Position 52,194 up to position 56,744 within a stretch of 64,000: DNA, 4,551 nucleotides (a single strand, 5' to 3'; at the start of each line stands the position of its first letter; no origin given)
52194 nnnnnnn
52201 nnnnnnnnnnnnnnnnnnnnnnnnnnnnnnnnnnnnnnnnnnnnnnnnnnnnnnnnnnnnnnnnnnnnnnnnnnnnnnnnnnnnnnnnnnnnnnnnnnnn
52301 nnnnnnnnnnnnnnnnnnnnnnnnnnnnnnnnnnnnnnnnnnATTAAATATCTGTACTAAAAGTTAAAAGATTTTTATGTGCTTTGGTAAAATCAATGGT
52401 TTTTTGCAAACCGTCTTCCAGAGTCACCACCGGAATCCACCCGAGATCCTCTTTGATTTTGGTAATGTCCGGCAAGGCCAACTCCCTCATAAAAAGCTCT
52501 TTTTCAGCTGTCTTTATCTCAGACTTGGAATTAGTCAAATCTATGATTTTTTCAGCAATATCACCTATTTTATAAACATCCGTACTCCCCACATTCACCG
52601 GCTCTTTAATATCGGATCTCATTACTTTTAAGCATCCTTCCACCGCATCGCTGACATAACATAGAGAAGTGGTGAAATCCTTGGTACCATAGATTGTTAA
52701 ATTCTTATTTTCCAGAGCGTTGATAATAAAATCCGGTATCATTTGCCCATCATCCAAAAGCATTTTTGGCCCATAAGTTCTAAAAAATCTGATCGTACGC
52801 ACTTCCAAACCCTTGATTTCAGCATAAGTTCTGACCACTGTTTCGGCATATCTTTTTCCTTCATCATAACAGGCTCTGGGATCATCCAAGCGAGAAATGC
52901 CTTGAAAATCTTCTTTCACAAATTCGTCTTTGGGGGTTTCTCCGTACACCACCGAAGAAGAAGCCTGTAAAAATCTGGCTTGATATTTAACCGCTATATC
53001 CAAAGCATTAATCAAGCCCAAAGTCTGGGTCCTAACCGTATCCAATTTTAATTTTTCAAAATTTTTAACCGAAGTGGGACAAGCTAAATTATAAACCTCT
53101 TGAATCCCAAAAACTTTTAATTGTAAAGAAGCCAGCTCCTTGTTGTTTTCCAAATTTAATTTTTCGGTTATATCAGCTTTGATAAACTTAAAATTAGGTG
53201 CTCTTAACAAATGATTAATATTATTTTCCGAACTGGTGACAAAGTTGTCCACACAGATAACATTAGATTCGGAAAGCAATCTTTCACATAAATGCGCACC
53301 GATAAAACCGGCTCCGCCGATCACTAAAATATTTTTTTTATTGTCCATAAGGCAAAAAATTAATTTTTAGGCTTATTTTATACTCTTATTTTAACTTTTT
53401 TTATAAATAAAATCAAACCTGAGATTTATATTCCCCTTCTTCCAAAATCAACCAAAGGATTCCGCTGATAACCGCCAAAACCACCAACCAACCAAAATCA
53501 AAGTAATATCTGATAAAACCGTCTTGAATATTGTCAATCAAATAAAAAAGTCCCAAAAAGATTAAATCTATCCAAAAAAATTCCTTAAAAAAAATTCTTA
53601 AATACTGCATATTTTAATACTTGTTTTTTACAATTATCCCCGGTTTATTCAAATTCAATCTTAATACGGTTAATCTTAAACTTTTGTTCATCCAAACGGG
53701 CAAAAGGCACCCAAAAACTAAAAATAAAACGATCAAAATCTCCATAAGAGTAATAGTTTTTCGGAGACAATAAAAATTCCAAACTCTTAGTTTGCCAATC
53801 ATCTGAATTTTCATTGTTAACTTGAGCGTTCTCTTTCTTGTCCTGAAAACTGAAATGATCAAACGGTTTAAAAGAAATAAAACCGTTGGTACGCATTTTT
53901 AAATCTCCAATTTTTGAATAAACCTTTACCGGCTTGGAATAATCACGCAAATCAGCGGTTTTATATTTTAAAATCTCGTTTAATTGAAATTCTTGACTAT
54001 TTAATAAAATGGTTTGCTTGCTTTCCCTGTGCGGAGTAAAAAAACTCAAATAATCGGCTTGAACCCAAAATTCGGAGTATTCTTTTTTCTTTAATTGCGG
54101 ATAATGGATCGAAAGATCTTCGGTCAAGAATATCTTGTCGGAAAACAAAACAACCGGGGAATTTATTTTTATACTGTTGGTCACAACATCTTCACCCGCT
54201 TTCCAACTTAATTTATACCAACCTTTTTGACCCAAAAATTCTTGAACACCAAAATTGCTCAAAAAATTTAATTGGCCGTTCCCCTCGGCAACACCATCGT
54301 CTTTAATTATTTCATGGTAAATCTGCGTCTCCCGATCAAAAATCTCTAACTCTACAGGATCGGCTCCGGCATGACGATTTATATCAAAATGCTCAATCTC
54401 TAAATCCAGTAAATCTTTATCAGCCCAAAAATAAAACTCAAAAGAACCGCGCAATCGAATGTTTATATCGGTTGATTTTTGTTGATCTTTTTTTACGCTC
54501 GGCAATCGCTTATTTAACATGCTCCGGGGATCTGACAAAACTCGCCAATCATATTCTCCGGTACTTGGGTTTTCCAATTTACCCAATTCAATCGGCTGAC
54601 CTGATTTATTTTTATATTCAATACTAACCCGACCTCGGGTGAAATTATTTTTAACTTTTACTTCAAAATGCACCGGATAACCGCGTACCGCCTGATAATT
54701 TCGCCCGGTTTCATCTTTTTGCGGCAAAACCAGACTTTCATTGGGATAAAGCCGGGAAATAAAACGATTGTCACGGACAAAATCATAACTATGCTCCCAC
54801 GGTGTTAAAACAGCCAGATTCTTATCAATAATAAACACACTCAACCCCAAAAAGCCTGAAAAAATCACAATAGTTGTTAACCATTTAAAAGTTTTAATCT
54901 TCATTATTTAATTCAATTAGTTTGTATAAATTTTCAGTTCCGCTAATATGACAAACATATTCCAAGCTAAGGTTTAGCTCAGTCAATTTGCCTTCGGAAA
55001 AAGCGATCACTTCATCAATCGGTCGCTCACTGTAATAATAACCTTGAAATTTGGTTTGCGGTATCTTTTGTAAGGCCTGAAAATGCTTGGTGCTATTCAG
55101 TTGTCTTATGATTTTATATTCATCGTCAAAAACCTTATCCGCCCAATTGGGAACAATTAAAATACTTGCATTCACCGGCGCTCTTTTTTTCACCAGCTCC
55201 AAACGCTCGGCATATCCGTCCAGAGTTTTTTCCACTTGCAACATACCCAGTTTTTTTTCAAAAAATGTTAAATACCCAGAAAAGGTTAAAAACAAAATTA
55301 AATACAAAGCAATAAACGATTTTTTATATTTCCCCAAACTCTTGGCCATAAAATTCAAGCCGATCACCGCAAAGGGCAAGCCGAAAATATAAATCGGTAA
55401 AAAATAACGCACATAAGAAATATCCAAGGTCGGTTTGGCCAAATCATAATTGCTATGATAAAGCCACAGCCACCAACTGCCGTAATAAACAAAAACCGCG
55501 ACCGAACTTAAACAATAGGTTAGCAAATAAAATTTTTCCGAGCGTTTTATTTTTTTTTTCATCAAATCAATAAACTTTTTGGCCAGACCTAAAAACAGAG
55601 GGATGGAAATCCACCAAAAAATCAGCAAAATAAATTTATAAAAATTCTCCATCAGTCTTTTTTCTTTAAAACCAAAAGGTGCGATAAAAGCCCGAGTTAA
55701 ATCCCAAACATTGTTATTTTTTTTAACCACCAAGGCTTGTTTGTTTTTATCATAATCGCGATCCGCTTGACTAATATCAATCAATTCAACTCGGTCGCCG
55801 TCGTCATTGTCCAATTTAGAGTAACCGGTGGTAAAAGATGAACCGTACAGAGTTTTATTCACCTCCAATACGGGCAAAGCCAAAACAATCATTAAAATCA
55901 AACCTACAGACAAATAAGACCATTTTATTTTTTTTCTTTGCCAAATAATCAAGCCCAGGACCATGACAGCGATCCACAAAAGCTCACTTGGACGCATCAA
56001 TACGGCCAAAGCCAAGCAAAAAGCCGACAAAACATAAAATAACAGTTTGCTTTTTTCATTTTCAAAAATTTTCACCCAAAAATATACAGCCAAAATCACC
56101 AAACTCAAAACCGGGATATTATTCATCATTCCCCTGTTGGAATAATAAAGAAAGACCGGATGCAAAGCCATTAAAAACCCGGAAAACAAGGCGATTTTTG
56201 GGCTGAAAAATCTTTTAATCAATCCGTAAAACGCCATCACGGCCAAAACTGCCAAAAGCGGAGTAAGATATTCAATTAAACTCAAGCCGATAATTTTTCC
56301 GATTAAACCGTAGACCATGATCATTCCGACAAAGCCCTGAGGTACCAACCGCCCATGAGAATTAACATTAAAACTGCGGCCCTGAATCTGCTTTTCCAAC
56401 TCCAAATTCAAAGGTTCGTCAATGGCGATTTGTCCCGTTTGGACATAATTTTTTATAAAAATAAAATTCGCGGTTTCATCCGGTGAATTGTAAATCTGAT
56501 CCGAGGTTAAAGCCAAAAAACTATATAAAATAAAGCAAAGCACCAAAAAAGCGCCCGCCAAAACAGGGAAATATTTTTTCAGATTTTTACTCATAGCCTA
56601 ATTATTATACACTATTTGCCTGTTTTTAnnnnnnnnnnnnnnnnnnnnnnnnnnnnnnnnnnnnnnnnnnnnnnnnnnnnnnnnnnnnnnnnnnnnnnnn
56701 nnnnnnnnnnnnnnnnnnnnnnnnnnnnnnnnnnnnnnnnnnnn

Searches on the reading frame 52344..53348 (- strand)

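Call 51: search_protein_families(library=pfam, proteins=[window:52344-53348:-], max_evalue=0.0001)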
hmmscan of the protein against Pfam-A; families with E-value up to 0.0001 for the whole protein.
window:52344-53348:- (334 aa): 6 families
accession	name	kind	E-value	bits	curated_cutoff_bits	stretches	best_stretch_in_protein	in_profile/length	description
PF16363.11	GDP_Man_Dehyd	-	1.3e-43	150.2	27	1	8-317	1-332/332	GDP-mannose 4,6 dehydratase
PF01370.27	Epimerase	-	2e-40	139.2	20.9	1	7-254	1-240/240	NAD dependent epimerase/dehydratase family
PF01073.25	3Beta_HSD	-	4.1e-11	42.9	22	1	8-234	1-220/280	3-beta hydroxysteroid dehydrogenase/isomerase family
PF02719.21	Polysacc_synt_2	-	2.2e-09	37.3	20.2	0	7-124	1-120/293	Polysaccharide biosynthesis protein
PF07993.18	NAD_binding_4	-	7.4e-07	29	20.1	1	11-188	3-204/258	Male sterility protein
PF04321.23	RmlD_sub_bind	-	1.7e-05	24.5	27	1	6-248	2-202/287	RmlD substrate binding domain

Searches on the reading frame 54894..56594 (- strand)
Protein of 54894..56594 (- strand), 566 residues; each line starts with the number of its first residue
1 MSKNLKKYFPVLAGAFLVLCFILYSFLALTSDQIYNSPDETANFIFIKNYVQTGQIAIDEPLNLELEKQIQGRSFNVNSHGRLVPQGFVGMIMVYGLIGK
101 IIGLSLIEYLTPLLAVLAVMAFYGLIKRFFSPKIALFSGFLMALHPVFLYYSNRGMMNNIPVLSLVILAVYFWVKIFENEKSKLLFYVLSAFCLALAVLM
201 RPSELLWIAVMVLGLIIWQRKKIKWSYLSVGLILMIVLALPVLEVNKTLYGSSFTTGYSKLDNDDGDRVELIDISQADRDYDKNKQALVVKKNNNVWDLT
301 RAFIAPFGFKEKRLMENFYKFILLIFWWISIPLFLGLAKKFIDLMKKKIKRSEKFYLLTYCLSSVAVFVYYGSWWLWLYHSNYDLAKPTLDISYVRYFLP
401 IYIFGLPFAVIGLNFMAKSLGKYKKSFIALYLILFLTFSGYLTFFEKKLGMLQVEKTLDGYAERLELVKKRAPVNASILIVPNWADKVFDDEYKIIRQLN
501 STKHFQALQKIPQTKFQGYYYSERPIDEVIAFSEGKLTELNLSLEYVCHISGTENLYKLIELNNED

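Call 51: search_protein_families(library=pfam, proteins=[window:54894-56594:-], max_evalue=0.0001)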
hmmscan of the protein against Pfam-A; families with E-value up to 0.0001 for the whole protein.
window:54894-56594:- (566 aa): 2 families
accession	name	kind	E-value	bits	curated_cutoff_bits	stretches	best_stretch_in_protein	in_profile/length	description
PF13231.12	PMT_2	-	2.5e-11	44.5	26.1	1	112-243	29-158/160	Dolichyl-phosphate-mannose-protein mannosyltransferase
PF02516.20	STT3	-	4e-07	30.3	24.5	1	90-237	77-234/405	Oligosaccharyl transferase STT3, N-terminal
